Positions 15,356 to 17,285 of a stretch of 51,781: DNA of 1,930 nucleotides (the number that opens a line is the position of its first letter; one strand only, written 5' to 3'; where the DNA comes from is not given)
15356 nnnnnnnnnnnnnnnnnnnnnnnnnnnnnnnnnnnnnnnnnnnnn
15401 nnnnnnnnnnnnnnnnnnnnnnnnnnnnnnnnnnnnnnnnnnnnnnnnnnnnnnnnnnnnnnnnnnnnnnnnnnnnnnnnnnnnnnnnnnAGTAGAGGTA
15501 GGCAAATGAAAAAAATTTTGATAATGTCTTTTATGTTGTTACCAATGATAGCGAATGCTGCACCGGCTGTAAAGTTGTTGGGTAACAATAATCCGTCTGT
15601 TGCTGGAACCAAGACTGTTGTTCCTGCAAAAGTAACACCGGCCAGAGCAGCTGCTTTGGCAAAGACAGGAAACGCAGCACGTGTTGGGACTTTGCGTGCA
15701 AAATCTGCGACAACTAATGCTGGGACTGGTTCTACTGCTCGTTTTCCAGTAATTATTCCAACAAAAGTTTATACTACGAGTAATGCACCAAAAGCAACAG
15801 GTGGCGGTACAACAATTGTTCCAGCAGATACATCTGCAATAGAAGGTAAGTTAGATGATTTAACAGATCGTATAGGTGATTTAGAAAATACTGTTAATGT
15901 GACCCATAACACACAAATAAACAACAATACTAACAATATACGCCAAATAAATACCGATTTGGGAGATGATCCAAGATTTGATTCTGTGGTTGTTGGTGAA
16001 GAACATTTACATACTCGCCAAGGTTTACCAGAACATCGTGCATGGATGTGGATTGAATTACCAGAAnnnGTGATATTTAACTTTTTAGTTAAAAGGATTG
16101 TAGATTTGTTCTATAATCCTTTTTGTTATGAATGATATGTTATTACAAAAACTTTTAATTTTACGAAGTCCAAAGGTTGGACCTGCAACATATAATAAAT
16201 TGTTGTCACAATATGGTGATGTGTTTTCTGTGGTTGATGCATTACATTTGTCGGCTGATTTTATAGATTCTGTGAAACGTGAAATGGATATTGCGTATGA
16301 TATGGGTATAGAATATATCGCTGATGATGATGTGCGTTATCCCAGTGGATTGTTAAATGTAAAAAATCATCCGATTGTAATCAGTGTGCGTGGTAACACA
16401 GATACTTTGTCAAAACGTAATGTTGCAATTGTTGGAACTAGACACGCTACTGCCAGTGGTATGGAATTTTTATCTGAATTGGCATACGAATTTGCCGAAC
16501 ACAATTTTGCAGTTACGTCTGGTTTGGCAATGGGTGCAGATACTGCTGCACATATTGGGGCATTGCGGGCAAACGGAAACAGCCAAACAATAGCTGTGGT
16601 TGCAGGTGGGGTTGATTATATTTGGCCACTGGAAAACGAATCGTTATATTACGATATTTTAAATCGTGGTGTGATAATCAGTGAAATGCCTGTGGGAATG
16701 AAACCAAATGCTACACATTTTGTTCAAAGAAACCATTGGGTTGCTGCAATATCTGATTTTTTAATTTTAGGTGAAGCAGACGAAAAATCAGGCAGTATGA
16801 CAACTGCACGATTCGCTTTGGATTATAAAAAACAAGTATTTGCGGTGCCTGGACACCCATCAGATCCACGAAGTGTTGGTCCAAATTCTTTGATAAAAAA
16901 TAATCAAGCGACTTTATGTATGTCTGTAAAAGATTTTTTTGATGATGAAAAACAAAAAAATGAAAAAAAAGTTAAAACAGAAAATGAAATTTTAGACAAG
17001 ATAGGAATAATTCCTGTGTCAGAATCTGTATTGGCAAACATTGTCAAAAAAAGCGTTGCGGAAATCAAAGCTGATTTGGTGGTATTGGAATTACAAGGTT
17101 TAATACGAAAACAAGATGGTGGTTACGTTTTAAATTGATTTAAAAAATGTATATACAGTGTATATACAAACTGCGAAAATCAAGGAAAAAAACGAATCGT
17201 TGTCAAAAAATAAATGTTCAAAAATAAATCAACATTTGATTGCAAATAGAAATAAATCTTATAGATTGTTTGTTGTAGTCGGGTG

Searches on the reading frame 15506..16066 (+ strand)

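Call 8: search_protein_families(library=pfam, proteins=[window:15506-16066:+], max_evalue=1)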
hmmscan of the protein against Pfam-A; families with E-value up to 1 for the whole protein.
window:15506-16066:+ (187 aa): 3 families
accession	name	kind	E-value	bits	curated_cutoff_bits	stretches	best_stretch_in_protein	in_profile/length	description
PF10779.14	XhlA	-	0.0098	16.5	34.7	1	111-150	8-46/67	Haemolysin XhlA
PF06825.17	HSBP1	-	0.049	13.9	28.6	1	110-131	23-44/51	Heat shock factor binding protein 1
PF12841.12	YvrJ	-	0.16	12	29.5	1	112-128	19-35/36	YvrJ protein family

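Call 9: search_protein_families(library=ncbifam, proteins=[window:15506-16066:+], max_evalue=1)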
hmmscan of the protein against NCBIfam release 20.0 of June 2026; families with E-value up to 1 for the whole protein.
window:15506-16066:+ (187 aa): 0 families

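Call 66: search_protein_families(library=padloc, proteins=[window:15506-16066:+], max_evalue=0.01)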
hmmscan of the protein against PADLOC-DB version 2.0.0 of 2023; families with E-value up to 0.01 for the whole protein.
window:15506-16066:+ (187 aa): 0 families

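Call 67: search_protein_families(library=phrogs, proteins=[window:15506-16066:+], max_evalue=0.01)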
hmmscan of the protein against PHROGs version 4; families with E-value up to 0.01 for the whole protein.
window:15506-16066:+ (187 aa): 0 families

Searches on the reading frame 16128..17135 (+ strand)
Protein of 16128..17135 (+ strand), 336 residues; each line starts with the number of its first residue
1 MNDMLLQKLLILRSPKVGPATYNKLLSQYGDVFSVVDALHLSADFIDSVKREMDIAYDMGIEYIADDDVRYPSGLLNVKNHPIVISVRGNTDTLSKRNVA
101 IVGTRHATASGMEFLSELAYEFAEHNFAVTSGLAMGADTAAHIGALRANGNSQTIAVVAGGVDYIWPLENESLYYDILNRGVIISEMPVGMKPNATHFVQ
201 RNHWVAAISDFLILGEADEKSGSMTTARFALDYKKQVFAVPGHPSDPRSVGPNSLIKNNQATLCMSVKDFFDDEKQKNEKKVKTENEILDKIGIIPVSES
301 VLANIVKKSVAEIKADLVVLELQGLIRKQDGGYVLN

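Call 16: search_protein_families(library=pfam, proteins=[window:16128-17135:+], max_evalue=0.001)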
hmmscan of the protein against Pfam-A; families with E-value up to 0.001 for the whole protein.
window:16128-17135:+ (336 aa): 4 families
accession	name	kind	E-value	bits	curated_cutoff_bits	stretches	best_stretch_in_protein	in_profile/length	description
PF02481.21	DNA_processg_A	-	2.3e-62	210.4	29.6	1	58-263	4-210/212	DNA recombination-mediator protein A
PF21102.3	DprA_N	-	1e-05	25.6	22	1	6-39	5-38/64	DprA-like N-terminal HHH domain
PF17782.7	DprA_WH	-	1.3e-05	25.6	22.9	1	282-332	11-61/61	DprA winged helix domain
PF18306.6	LDcluster4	-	0.00053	20.1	26.3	0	96-151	1-57/151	SLOG cluster4 family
